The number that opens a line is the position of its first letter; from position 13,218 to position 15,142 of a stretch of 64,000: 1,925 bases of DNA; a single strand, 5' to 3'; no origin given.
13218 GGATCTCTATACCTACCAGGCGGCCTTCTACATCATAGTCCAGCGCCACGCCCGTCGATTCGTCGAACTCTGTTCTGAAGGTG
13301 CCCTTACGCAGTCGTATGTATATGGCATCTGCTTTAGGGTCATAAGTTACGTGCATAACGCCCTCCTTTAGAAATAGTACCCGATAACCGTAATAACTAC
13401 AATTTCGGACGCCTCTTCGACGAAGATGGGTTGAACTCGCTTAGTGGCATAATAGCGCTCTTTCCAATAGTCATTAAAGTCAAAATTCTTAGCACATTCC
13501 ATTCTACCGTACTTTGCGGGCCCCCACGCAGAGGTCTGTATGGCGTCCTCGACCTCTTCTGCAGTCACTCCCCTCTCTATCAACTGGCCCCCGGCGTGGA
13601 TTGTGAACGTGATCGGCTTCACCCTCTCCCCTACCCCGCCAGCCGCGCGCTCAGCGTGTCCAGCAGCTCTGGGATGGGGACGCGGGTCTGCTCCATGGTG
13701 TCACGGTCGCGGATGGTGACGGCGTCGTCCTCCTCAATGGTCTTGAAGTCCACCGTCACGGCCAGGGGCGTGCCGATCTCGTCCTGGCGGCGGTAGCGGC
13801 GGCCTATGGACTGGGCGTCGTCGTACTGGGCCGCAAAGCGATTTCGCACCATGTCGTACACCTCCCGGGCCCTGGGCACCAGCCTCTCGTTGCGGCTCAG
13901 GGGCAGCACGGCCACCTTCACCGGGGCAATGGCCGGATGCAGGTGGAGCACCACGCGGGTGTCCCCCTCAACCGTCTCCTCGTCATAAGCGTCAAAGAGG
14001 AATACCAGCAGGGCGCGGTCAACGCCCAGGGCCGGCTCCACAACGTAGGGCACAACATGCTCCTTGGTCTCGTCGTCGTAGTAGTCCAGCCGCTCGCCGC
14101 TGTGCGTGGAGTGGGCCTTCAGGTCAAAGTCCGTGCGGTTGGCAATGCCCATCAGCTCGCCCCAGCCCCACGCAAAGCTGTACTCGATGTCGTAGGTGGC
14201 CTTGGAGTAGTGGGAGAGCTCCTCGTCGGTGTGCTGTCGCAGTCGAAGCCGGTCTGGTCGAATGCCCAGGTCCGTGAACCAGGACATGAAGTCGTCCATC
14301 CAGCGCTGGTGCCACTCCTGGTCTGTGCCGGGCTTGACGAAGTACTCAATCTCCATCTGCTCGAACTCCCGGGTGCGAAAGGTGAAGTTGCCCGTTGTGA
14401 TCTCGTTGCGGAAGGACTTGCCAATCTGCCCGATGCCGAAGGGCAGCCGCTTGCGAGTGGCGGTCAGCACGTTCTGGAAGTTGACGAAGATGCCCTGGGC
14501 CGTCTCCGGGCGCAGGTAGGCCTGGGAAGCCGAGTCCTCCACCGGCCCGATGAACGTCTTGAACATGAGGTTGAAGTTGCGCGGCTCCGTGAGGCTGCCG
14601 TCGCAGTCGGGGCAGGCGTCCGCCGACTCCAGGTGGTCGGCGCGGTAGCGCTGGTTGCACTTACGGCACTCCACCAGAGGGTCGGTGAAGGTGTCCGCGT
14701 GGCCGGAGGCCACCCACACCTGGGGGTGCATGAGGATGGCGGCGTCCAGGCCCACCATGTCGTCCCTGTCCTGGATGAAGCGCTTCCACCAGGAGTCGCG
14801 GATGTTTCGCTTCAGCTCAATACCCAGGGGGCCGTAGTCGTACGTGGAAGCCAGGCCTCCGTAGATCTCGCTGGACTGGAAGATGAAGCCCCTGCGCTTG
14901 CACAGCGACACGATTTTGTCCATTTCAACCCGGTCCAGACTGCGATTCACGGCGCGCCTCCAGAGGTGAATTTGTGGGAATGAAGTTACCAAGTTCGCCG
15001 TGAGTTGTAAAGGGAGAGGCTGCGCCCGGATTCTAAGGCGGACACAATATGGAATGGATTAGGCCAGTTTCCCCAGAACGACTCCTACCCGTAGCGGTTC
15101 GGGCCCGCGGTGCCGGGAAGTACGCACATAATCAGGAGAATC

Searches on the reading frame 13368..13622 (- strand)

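Call 4: search_protein_families(library=padloc, proteins=[window:13368-13622:-], max_evalue=0.1)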
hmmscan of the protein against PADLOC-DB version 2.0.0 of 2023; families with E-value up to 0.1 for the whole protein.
window:13368-13622:- (84 aa): 0 families

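Call 5: search_protein_families(library=ncbifam, proteins=[window:13368-13622:-], max_evalue=1)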
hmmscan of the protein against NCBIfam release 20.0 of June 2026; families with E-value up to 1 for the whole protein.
window:13368-13622:- (84 aa): 0 families

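Call 6: search_protein_families(library=pfam, proteins=[window:13368-13622:-], max_evalue=10)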
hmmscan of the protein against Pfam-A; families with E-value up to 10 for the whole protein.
window:13368-13622:- (84 aa): 1 family
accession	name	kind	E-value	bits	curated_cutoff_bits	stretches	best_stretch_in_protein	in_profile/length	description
PF14076.12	DUF4258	-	0.016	16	25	1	6-79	1-69/71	Domain of unknown function (DUF4258)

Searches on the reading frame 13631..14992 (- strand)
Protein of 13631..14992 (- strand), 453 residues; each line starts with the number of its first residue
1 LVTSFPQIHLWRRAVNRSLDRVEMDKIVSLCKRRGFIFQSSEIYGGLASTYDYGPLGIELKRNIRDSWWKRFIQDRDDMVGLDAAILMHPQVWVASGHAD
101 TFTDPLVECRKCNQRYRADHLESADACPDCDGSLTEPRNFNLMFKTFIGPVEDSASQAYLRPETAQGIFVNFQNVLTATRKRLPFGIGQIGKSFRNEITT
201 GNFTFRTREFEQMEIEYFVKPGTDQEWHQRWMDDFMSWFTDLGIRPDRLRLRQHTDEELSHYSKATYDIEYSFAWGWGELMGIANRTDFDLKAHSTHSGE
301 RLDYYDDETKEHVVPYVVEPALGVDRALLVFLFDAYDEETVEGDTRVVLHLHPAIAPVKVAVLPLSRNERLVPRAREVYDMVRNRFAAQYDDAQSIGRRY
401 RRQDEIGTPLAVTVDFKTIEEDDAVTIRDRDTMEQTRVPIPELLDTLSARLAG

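Call 5: search_protein_families(library=ncbifam, proteins=[window:13631-14992:-], max_evalue=1)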
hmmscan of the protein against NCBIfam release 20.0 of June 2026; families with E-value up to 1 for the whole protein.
window:13631-14992:- (453 aa): 13 families
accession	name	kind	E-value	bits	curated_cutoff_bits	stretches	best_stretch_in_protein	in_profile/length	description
NF003211.1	PRK04173.1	equivalog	3.2e-198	659.2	312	2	126-446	129-453/454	glycine--tRNA ligase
NF011484.0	PRK14894.1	equivalog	3.4e-162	540.4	1050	2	23-341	5-338/539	glycine--tRNA ligase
TIGR00389.1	glyS_dimeric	equivalog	1.5e-155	518.9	243.3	3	23-234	2-234/565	glycine--tRNA ligase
NF008979.1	PRK12325.1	exception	8.6e-10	38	550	1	354-446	341-435/437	proline--tRNA ligase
NF006625.0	PRK09194.1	equivalog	5.1e-09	35.6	558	1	349-447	459-558/559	proline--tRNA ligase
TIGR00418.1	thrS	equivalog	3.5e-08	32.8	383.65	1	355-449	470-563/565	threonine--tRNA ligase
TIGR00408.1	proS_fam_I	equivalog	8.9e-08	31.5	437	1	349-447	274-377/475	proline--tRNA ligase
NF003068.0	PRK03991.1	equivalog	1.3e-06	27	484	1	300-451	443-592/613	threonine--tRNA ligase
TIGR00409.1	proS_fam_II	equivalog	2.3e-05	23.5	306.7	1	354-447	470-565/568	proline--tRNA ligase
TIGR00442.1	hisS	equivalog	0.00063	18.8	286.75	1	155-225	70-135/406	histidine--tRNA ligase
TIGR00414.1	serS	equivalog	0.00078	18.6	301.65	1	181-331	249-397/418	serine--tRNA ligase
NF033497.1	rubre_like_arch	subfamily_domain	0.0068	16.1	32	1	108-134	2-26/34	rubrerythrin-like domain-containing protein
TIGR00100.1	hypA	equivalog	0.069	13.2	88.1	1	106-133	70-96/116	hydrogenase maturation nickel metallochaperone HypA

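Call 6: search_protein_families(library=pfam, proteins=[window:13631-14992:-], max_evalue=10)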
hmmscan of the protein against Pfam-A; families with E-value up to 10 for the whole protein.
window:13631-14992:- (453 aa): 8 families
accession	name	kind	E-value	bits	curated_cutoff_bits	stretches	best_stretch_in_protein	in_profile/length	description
PF03129.25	HGTP_anticodon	-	3.3e-21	75.7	21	1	359-449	1-93/94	Anticodon binding domain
PF00587.30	tRNA-synt_2b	-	1.4e-12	48.5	29.3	1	155-331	8-175/179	tRNA synthetase class II core domain (G, H, P, S and T)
PF23455.1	DUF7129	-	0.0013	18.9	30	1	106-134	11-37/45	Domain of unknown function (DUF7129)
PF01155.25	HypA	-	0.0096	16.4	28.9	1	106-135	70-97/112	Hydrogenase/urease nickel incorporation, metallochaperone, hypA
PF14369.11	Zn_ribbon_19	-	0.15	12.6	30.8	1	111-133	7-30/35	zinc-ribbon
PF01131.25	Topoisom_bac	-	0.27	10.6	35.1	1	351-395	214-255/411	DNA topoisomerase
PF07295.17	DUF1451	-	0.33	11.6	26.1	1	107-132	114-139/146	Zinc-ribbon containing domain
PF14279.12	HNH_5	-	0.4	11.1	27.5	1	104-121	30-48/56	HNH endonuclease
